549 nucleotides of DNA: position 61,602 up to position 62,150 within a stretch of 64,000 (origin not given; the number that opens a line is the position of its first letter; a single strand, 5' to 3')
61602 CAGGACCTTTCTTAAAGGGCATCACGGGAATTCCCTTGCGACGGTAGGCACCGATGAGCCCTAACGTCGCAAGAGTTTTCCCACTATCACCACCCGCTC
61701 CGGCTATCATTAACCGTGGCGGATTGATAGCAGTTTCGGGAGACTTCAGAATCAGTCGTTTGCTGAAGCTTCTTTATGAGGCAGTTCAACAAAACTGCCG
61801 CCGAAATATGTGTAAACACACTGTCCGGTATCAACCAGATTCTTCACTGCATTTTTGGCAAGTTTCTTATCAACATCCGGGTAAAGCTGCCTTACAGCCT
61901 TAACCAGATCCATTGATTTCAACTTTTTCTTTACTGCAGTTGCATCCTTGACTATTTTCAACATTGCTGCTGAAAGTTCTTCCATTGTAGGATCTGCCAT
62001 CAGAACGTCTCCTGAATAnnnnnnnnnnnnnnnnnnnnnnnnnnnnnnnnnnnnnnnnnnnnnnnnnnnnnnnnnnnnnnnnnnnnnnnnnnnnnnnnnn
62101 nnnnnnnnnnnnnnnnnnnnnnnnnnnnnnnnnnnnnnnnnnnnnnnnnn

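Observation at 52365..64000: Complete Dsr locus that combines reductive-type markers (dsrD, dsrT) with dsrL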

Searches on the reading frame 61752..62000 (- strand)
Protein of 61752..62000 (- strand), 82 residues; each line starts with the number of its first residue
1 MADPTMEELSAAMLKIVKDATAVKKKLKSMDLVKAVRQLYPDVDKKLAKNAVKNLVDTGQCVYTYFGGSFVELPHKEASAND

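Call 7: search_protein_families(library=ncbifam, proteins=[window:61752-62000:-], max_evalue=0.001)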
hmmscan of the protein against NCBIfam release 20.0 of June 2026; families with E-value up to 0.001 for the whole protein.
window:61752-62000:- (82 aa): 0 families

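Call 8: search_protein_families(library=pfam, proteins=[window:61752-62000:-], max_evalue=0.001)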
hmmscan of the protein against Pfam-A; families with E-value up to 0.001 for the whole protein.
window:61752-62000:- (82 aa): 0 families

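Call 10: search_protein_families(library=pfam, proteins=[window:61752-62000:-], max_evalue=10)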
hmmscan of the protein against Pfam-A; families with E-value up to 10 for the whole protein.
window:61752-62000:- (82 aa): 3 families
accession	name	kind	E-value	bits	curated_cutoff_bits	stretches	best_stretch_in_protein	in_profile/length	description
PF08679.17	DsrD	-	0.0012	19.6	24.2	1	19-63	7-51/65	Dissimilatory sulfite reductase D (DsrD)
PF01991.23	vATP-synt_E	-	0.022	14.6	24.2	1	10-72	104-167/199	ATP synthase (E/31 kDa) subunit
PF07106.19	TBPIP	-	0.069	13.5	22.8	1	33-67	20-54/62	TBPIP/Hop2 winged helix domain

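Call 12: search_solved_structures(query=window:61752-62000:-, max_evalue=10, show_alignments=2)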
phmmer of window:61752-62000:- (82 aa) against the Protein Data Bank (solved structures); distinct sequences matched with E-value up to 10: 1.
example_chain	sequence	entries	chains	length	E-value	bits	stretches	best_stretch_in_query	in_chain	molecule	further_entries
9cm0_0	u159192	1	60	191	1.3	12.9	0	25-62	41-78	Novel designed icosahedral nanoparticle I3-A7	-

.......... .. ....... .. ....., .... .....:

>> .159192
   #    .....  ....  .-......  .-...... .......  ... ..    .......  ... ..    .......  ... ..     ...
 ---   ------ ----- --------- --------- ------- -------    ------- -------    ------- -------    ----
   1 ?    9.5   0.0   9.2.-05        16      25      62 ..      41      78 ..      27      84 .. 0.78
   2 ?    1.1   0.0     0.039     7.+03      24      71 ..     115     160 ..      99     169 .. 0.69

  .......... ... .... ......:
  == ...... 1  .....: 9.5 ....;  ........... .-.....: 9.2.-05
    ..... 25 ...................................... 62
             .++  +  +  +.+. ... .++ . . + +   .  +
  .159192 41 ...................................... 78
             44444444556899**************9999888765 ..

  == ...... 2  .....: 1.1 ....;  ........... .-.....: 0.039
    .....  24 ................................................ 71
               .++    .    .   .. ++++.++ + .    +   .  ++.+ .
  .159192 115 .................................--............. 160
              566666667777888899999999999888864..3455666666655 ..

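Call 37: search_protein_families(library=pfam, alignment_id=A2, max_evalue=0.01)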
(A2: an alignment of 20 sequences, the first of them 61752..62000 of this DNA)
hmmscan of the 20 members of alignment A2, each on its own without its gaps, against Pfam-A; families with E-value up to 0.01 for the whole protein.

A. member 1, window:61752-62000:- (82 aa): 1 family
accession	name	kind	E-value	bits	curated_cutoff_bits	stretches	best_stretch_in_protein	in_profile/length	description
PF08679.17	DsrD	-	0.0012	19.6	24.2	1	19-63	7-51/65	Dissimilatory sulfite reductase D (DsrD)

B. families by the number of members that match (of 20 scanned): 4 families
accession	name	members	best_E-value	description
PF07106.19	TBPIP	2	0.0014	TBPIP/Hop2 winged helix domain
PF21128.4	MCM4_WHD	2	0.0033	MCM4, winged helix domain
PF08679.17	DsrD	1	0.0012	Dissimilatory sulfite reductase D (DsrD)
PF00900.26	Ribosomal_S4e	1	0.0099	Ribosomal family S4e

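Call 38: search_solved_structures(query=A2, max_evalue=1, show_alignments=2)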
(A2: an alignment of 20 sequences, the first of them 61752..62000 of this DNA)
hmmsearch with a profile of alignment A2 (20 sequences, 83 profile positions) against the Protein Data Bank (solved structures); distinct sequences matched with E-value up to 1: 3.
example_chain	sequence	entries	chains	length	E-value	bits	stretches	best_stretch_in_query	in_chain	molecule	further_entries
3oqc_A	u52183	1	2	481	0.068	16.8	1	38-76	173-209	Ufm1-specific protease 2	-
7bqq_A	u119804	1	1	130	0.58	13.8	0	5-43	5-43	Gogy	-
1d8v_A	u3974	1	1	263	0.89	13.2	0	18-60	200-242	ANTI-HIV AND ANTI-TUMOR PROTEIN MAP30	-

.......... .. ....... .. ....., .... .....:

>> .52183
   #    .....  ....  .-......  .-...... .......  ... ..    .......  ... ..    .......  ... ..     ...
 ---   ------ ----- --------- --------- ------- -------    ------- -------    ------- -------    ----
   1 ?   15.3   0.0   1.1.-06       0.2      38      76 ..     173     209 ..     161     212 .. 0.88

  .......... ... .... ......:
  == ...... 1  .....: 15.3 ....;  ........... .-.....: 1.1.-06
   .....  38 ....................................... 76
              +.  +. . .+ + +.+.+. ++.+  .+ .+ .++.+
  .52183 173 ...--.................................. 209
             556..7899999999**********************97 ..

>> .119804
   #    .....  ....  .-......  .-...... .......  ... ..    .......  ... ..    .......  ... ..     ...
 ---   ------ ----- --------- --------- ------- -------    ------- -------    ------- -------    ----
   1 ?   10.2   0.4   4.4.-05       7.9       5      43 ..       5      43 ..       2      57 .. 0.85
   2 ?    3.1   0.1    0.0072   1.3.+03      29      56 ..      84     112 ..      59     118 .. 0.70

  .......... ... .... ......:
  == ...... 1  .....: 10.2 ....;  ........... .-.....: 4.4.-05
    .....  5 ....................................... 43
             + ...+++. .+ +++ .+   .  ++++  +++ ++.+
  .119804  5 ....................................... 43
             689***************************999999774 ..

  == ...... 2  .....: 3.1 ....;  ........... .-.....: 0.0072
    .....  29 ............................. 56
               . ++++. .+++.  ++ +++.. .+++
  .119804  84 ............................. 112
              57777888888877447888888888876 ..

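Call 42: find_homologous_proteins(query=window:61752-62000:-, max_evalue=0.001)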
Query window:61752-62000:- (82 aa): 119 proteins with E <= 0.001 among 120 candidates.
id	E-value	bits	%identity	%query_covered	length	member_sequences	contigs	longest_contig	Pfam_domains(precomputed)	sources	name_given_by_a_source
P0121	1.1e-44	167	99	100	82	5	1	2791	-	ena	-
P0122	6.0e-44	165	95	100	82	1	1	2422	-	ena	-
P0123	1.7e-43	163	94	100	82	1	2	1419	-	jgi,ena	-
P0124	6.4e-40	152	88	100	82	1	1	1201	-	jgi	-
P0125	1.8e-36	141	82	100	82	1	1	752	-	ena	-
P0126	9.5e-36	139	82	100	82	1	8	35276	-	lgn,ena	-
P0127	1.8e-32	128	73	100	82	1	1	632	-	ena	-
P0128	7.4e-29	117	71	96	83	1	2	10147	-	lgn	-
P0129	5.8e-28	114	72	99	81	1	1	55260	-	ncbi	-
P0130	1.8e-27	112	67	99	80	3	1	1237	-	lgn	-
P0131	9.3e-27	110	64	99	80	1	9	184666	-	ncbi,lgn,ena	-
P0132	8.7e-26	107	66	100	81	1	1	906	-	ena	-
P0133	1.6e-25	106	65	98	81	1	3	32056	-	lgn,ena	-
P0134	1.8e-25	106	65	99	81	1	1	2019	-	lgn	-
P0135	4.4e-24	102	65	95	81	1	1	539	-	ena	-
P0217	7.1e-16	76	60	55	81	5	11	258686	-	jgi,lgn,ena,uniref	jgi:hypothetical protein|uniref:Sulfite reductase n=1 Tax=Desulfobacca acetoxidans TaxID=60893 RepID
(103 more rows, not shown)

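Call 49: predict_structure(alignment_id=A3)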
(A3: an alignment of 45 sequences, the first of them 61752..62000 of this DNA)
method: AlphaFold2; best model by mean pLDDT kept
length: 82 residues; sequences in the alignment: 45
mean_pLDDT: 83.4   pTM: 0.68
mean pLDDT of the five models: 83.4, 83.2, 82.6, 81.6, 79.8
residues with pLDDT >= 90: 23; 70-90: 50; 50-70: 4; < 50: 5
segments of 3 or more residues with pLDDT < 50: 78-82
pLDDT, mean of each block of 10 residues (from residue 1): 79 91 88 90 89 89 83 67 38
secondary structure, 60 per line:
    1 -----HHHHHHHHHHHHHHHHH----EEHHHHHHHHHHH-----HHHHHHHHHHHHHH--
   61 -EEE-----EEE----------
elements in order: H6-22 H29-39 H45-58 E62-64 E70-72

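Call 51: fold_search(model_id=the predicted structure, library=pdb)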
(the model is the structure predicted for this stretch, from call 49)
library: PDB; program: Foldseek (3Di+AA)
matches with E <= 10: 1267; with E <= 0.001: 0
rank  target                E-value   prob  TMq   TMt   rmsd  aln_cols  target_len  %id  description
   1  4ad9_A                6.4e-03  1.00  0.61  0.20   3.1        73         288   16  Crystal structure of human LACTB2. (released 2012-02-01)
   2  9ire_B                6.8e-03  1.00  0.68  0.41   3.6        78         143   15  CRYSTAL STRUCTURE OF Bacillus cereus FERRIC UPTAKE REGULATOR (released 2025-07-23)
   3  9ire_A                8.8e-03  1.00  0.67  0.39   2.2        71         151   14  CRYSTAL STRUCTURE OF Bacillus cereus FERRIC UPTAKE REGULATOR (released 2025-07-23)
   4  3cta                  1.1e-02  1.00  0.62  0.30   2.5        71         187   17  Crystal structure of riboflavin kinase from Thermoplasma acidophilum (released 2008-04-29)
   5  8h7a_A                1.2e-02  1.00  0.64  0.68   2.8        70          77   16  Crystal structure of the dimer form KAT6A WH domain with its bound double stranded DNA (released 2023-01-18)
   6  9a4a_B                1.2e-02  1.00  0.68  0.40   2.6        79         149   16  Model of YLAN-FUR by crosslinking MS and deep learning (released 2024-09-18)
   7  8h7a_F                1.3e-02  1.00  0.64  0.67   2.7        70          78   16  Crystal structure of the dimer form KAT6A WH domain with its bound double stranded DNA (released 2023-01-18)
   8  4mtd_D                1.4e-02  0.97  0.52  0.30  10.4        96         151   16  Zinc Uptake Regulator Complexed With Zinc AND DNA (released 2014-11-05)
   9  5nbc_A                1.5e-02  1.00  0.66  0.44   2.5        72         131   12  Structure of Prokaryotic Transcription Factors (released 2018-05-16)
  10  5nhk_B                1.5e-02  1.00  0.68  0.45   4.9        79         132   11  Structure of Ferric uptake regulator from francisella tularensis with Iron (released 2018-05-16)
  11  5nhk_A                1.6e-02  1.00  0.68  0.45   5.0        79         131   11  Structure of Ferric uptake regulator from francisella tularensis with Iron (released 2018-05-16)
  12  6h1c_B                1.6e-02  1.00  0.59  0.40   3.2        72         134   21  Structure of Ferric uptake regulator from Pseudomonas aeruginosa with manganese. (released 2019-07-31)
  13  5trd_A                1.6e-02  1.00  0.56  0.24   3.8        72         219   17  Structure of RbkR (Riboflavin Kinase) from Thermoplasma acidophilum determined in complex with CTP and its cognate DNA (released 2016-11-23)
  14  5nbc_B                1.7e-02  1.00  0.66  0.45   2.5        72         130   12  Structure of Prokaryotic Transcription Factors (released 2018-05-16)
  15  2xig_A                1.7e-02  0.99  0.54  0.32   8.4        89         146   13  The structure of the Helicobacter pylori ferric uptake regulator Fur reveals three functional metal binding sites (released 2011-01-19)
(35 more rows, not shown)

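Call 53: search_protein_families(library=pfam, alignment_id=A3, max_evalue=0.01)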
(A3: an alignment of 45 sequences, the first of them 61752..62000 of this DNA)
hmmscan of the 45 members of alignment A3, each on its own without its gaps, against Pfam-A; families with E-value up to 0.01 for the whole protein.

A. member 1, window:61752-62000:- (82 aa): 1 family
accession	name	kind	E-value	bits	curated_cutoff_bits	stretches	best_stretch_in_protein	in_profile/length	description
PF08679.17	DsrD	-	0.0012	19.6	24.2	1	19-63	7-51/65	Dissimilatory sulfite reductase D (DsrD)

B. families by the number of members that match (of 45 scanned): 4 families
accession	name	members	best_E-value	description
PF08679.17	DsrD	7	0.00015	Dissimilatory sulfite reductase D (DsrD)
PF07106.19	TBPIP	6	0.0026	TBPIP/Hop2 winged helix domain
PF21206.3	Roquin_1_2-like_ROQ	1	0.0089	Roquin 1/2-like, ROQ domain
PF21128.4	MCM4_WHD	1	0.0089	MCM4, winged helix domain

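Call 69: find_encoding_contigs(protein=P0217, flank=9000, max_places=2)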
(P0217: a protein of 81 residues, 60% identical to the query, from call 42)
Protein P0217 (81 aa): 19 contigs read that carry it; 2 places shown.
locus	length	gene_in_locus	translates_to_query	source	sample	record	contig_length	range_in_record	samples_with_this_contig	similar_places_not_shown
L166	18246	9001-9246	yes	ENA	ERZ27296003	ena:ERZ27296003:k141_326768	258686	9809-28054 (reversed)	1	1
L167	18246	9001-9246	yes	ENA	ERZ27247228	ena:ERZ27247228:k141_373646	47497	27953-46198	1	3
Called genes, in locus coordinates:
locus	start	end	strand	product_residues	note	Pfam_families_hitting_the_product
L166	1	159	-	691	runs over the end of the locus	PF00009:GTP_EFTU, PF01926:MMR_HSR1 (faint), PF22042:EF-G_D2, PF03144:GTP_EFTU_D2, PF14492:EFG_III, PF03764:EFG_IV, PF00679:EFG_C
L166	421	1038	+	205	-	PF00702:Hydrolase, PF13419:HAD_2, PF13242:Hydrolase_like (weak)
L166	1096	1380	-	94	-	PF08734:GYD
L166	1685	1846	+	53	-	PF00301:Rubredoxin, PF21349:RUBY_RBDX (faint)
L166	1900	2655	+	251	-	PF10502:Peptidase_S26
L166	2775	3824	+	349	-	PF04392:ABC_sub_bind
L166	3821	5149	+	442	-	PF00675:Peptidase_M16, PF05193:Peptidase_M16_C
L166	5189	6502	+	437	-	PF00675:Peptidase_M16, PF05193:Peptidase_M16_C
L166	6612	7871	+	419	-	PF03460:NIR_SIR_ferr, PF01077:NIR_SIR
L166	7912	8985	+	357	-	PF03460:NIR_SIR_ferr, PF01077:NIR_SIR, PF00037:Fer4 (faint), PF12838:Fer4_7 (weak)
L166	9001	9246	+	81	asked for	-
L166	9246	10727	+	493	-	PF01656:CbiA, PF13500:AAA_26, PF07685:GATase_3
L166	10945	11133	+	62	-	PF12837:Fer4_6 (weak), PF13237:Fer4_10, PF00037:Fer4 (weak), PF12838:Fer4_7, PF13187:Fer4_9, PF25160:LdpA_Fe-S-bd (weak), PF14697:Fer4_21 (weak), PF00037:Fer4, +7 more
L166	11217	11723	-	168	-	PF00254:FKBP_C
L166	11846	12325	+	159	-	PF00583:Acetyltransf_1, PF13673:Acetyltransf_10 (weak), PF13508:Acetyltransf_7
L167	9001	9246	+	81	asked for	-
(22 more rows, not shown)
